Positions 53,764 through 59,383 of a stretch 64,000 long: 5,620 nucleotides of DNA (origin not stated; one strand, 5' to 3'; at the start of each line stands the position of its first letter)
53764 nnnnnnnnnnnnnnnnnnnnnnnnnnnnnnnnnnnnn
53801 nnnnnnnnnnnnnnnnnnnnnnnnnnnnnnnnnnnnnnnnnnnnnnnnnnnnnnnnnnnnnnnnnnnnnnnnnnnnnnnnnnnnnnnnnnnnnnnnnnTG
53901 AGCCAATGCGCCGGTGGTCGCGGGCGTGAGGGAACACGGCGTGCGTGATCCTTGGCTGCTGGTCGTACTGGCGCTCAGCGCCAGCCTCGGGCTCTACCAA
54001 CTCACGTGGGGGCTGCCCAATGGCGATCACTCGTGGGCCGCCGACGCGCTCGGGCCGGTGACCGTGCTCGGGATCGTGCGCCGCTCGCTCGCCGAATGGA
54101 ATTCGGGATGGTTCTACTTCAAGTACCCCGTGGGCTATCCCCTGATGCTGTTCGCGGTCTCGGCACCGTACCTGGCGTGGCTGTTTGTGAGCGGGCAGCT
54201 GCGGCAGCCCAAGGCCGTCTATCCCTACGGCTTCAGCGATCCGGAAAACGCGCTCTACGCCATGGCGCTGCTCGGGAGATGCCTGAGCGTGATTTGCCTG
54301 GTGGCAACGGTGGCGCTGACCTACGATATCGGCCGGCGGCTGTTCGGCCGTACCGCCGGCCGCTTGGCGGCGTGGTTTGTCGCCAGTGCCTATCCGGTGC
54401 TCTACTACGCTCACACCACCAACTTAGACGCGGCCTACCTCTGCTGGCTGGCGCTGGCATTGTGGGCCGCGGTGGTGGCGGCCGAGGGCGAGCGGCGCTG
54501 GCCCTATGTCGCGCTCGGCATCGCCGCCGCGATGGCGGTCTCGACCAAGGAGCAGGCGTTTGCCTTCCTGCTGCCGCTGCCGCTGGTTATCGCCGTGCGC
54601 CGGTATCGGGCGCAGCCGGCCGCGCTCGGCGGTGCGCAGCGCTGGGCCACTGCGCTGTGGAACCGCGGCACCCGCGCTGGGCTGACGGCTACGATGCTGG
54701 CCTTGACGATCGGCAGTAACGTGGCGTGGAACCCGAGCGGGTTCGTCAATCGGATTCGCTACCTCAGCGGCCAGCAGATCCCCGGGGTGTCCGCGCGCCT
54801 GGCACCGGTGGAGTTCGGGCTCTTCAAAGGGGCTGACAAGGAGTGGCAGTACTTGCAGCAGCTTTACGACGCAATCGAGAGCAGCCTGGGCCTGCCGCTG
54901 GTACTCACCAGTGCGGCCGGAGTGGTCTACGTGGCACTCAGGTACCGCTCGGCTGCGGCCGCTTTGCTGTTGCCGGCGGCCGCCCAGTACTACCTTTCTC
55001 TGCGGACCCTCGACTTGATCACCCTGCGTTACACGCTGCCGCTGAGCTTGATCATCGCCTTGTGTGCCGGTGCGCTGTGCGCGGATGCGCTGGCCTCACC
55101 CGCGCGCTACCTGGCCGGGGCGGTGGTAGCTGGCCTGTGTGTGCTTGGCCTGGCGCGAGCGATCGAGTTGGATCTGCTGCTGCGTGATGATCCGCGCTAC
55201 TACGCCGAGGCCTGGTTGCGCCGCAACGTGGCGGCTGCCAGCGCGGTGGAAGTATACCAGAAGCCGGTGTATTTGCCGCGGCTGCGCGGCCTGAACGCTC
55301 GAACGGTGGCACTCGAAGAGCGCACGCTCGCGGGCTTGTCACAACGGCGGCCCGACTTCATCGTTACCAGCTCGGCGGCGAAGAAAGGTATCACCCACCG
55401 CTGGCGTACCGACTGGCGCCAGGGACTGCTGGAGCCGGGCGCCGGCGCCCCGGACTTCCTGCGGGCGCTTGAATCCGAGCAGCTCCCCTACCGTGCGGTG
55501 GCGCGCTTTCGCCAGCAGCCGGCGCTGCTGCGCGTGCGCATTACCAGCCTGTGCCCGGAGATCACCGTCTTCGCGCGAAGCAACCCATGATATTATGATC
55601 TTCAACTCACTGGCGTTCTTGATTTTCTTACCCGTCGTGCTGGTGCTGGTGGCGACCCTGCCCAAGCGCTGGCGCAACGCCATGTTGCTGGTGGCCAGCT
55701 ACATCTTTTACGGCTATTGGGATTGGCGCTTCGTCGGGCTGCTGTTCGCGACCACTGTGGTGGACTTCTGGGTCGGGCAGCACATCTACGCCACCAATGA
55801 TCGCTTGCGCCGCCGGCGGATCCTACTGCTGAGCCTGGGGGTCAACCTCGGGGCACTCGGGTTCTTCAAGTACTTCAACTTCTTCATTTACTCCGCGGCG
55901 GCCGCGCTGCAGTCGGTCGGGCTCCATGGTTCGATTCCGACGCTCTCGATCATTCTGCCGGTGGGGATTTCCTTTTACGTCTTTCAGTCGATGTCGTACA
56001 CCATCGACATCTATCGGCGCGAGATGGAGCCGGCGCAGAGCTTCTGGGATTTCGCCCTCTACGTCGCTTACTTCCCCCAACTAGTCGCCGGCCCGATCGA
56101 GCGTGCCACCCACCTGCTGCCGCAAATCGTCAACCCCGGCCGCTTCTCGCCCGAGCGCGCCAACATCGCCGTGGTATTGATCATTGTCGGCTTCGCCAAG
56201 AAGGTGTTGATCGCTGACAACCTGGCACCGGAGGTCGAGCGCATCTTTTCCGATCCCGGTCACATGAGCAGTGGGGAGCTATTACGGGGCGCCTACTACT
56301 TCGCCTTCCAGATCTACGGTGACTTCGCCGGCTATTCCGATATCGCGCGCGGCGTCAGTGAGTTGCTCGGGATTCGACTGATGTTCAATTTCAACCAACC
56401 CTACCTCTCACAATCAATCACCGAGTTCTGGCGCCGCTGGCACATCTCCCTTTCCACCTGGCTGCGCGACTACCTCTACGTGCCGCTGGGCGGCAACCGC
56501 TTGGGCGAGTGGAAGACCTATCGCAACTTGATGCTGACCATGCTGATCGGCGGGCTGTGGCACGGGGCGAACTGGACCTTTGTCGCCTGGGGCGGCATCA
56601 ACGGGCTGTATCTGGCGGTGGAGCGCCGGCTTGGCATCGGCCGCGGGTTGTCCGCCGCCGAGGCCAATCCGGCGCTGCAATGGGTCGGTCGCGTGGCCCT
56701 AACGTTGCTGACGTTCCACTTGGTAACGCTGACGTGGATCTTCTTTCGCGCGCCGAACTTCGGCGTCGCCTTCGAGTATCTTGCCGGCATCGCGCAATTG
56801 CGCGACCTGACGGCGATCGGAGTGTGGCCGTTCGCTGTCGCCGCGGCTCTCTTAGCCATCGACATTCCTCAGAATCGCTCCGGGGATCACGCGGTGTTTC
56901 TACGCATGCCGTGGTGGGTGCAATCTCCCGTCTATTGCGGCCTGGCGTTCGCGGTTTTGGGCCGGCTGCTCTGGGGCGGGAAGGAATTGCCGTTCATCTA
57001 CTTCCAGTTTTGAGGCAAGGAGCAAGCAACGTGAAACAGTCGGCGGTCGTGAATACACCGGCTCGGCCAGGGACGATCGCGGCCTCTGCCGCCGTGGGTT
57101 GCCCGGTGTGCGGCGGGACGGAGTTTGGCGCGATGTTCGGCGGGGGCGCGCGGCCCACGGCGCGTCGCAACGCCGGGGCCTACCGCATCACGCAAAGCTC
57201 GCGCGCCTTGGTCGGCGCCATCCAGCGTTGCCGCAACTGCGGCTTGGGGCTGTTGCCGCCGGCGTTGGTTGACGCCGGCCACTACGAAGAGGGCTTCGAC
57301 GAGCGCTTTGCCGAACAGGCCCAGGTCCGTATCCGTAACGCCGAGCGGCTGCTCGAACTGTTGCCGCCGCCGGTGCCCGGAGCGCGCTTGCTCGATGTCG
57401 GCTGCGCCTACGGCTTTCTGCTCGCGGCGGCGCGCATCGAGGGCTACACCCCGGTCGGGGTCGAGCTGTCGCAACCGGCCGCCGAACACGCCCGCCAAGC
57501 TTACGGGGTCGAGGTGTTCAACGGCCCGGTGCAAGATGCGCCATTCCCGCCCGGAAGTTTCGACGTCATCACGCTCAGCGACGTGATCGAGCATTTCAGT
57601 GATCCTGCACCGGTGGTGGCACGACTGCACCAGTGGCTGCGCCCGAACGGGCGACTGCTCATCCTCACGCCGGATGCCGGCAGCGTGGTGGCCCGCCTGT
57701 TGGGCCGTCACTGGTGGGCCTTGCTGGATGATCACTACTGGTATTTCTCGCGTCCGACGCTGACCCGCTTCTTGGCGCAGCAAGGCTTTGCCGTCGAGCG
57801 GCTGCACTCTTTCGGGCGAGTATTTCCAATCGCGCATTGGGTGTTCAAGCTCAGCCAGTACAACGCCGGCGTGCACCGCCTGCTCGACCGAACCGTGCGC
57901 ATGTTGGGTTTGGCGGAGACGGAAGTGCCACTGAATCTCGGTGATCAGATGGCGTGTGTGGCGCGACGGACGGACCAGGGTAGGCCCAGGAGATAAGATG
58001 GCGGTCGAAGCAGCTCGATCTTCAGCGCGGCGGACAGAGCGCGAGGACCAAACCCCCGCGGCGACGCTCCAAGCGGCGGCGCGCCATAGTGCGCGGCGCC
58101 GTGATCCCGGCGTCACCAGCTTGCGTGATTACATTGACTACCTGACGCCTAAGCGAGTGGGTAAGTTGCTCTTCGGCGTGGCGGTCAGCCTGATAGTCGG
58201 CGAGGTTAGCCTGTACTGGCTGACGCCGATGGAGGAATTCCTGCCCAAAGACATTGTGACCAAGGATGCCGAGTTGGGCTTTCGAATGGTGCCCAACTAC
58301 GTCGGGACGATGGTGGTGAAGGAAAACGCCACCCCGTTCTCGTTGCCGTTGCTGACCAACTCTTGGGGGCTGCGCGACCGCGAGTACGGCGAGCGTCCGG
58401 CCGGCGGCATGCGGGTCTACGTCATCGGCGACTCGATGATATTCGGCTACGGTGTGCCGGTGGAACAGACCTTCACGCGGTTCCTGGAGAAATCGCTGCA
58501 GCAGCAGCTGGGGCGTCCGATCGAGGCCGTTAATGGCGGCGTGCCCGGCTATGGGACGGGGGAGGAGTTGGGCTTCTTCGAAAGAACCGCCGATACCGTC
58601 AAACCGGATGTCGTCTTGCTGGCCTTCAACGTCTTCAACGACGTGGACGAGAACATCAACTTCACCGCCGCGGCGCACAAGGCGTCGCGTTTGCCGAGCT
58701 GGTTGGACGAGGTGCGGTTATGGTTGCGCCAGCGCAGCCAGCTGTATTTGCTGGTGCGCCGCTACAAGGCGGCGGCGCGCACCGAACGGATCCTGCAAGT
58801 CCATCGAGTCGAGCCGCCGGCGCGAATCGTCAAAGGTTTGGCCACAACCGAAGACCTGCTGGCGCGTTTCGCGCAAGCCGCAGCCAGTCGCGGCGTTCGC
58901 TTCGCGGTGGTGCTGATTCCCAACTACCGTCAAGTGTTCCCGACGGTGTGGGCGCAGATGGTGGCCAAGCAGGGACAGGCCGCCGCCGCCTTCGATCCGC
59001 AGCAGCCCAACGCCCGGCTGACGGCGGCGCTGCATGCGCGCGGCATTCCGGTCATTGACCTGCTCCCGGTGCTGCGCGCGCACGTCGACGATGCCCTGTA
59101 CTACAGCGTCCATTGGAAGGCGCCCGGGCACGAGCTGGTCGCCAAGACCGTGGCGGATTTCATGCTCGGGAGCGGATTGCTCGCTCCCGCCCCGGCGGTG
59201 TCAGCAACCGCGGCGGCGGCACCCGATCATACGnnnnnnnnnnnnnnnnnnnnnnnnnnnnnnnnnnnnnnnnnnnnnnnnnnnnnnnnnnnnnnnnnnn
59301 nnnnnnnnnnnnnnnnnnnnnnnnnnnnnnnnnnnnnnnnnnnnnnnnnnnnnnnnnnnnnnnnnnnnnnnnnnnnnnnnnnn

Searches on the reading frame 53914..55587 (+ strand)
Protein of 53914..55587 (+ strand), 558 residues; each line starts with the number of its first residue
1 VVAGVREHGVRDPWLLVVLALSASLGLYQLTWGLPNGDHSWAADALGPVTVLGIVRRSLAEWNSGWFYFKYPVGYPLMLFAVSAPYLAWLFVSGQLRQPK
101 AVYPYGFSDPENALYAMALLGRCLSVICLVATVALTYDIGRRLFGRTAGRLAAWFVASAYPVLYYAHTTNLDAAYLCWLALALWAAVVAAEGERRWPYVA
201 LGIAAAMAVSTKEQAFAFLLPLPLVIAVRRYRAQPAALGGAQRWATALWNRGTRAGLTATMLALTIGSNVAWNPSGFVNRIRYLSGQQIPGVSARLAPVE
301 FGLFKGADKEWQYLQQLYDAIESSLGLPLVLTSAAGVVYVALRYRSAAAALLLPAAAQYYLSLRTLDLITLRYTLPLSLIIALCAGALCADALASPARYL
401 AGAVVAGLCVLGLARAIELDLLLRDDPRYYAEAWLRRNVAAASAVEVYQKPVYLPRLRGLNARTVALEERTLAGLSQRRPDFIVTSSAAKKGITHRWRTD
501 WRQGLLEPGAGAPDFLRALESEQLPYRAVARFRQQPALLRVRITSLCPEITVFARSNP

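Call 10: search_protein_families(library=ncbifam, proteins=[window:53914-55587:+], max_evalue=0.00001)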
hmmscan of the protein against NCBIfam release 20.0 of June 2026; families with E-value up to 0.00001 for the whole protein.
window:53914-55587:+ (558 aa): 0 families

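Call 12: search_protein_families(library=pfam, proteins=[window:53914-55587:+], max_evalue=0.001)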
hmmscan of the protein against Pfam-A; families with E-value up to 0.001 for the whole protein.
window:53914-55587:+ (558 aa): 2 families
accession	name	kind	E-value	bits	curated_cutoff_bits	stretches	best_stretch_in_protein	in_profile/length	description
PF13231.12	PMT_2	-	9.3e-12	45.9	26.1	1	122-226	25-129/160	Dolichyl-phosphate-mannose-protein mannosyltransferase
PF02366.24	PMT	-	0.00081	19.5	22.7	1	80-228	42-198/245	Dolichyl-phosphate-mannose-protein mannosyltransferase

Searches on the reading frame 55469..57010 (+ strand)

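Call 10: search_protein_families(library=ncbifam, proteins=[window:55469-57010:+], max_evalue=0.00001)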
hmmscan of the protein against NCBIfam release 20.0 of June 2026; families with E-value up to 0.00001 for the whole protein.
window:55469-57010:+ (514 aa): 1 family
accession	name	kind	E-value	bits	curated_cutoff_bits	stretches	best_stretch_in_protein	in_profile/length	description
TIGR04091.1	LTA_dltB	equivalog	1.6e-45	156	375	1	136-426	82-376/380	D-alanyl-lipoteichoic acid biosynthesis protein DltB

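Call 12: search_protein_families(library=pfam, proteins=[window:55469-57010:+], max_evalue=0.001)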
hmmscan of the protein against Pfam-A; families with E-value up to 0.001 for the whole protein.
window:55469-57010:+ (514 aa): 1 family
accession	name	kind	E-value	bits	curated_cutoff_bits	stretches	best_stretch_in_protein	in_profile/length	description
PF03062.24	MBOAT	-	6.8e-29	101.6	27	1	191-416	80-325/337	MBOAT, membrane-bound O-acyltransferase family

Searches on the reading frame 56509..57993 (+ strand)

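Call 10: search_protein_families(library=ncbifam, proteins=[window:56509-57993:+], max_evalue=0.00001)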
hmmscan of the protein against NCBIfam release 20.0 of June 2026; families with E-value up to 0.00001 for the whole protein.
window:56509-57993:+ (495 aa): 3 families
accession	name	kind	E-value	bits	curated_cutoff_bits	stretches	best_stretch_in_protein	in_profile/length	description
NF045667.1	MTase_DVU1556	equivalog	2.4e-12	46.7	155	1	279-385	12-119/213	DVU_1556 family methyltransferase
TIGR01983.1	UbiG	equivalog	3.8e-09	36.2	102.95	1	287-387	46-153/228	bifunctional 2-polyprenyl-6-hydroxyphenol methylase/3-demethylubiquinol 3-O-methyltransferase UbiG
TIGR02072.1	BioC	equivalog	1.2e-06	28.5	184.95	1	269-387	11-134/244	malonyl-ACP O-methyltransferase BioC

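Call 12: search_protein_families(library=pfam, proteins=[window:56509-57993:+], max_evalue=0.001)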
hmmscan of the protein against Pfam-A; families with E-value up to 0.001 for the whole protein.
window:56509-57993:+ (495 aa): 6 families
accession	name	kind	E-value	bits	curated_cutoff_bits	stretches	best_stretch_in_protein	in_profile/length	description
PF13489.12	Methyltransf_23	-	8.1e-30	104.1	27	1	272-430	4-162/164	Methyltransferase domain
PF08241.18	Methyltransf_11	-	7.3e-18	65.4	21.2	1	295-385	1-95/95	Methyltransferase domain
PF13649.12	Methyltransf_25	-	8.9e-14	52.4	27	1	295-381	2-97/97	Methyltransferase domain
PF08242.18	Methyltransf_12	-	4.2e-13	50.3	30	1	295-383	1-98/98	Methyltransferase domain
PF13847.12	Methyltransf_31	-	3.6e-10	40.1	27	1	291-389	4-113/145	Methyltransferase domain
PF07021.18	MetW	-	3.2e-05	24.1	21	1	290-392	13-114/193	Methionine biosynthesis protein MetW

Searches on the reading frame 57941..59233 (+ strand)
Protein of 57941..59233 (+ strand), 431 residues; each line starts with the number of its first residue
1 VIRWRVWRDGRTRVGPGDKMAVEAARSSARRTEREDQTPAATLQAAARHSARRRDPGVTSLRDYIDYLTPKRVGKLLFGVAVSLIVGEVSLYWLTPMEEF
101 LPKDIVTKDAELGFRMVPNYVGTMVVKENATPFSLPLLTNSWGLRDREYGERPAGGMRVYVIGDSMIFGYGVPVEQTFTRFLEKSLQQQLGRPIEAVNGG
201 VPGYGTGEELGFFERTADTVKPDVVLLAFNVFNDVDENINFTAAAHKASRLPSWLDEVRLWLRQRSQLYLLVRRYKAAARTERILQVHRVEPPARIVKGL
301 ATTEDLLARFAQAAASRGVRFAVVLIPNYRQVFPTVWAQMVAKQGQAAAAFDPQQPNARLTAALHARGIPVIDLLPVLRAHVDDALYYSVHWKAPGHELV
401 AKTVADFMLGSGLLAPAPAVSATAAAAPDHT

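Call 10: search_protein_families(library=ncbifam, proteins=[window:57941-59233:+], max_evalue=0.00001)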
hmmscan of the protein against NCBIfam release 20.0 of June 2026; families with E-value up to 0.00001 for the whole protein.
window:57941-59233:+ (431 aa): 1 family
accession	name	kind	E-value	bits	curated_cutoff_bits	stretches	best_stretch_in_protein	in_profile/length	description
NF047474.1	GDSL_LA_2486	hypoth_equivalog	8.9e-06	25.1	300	0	152-332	80-259/326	LA_2486 family SGNH/GDSL-type esterase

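Call 12: search_protein_families(library=pfam, proteins=[window:57941-59233:+], max_evalue=0.001)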
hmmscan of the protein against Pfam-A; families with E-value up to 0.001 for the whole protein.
window:57941-59233:+ (431 aa): 2 families
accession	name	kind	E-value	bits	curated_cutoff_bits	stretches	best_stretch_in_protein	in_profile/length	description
PF13472.12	Lipase_GDSL_2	-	2.7e-12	48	32.9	1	161-399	1-178/178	GDSL-like Lipase/Acylhydrolase family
PF16822.11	ALGX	-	1.5e-07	31.8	26.5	1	298-411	23-133/268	SGNH hydrolase-like domain, acetyltransferase AlgX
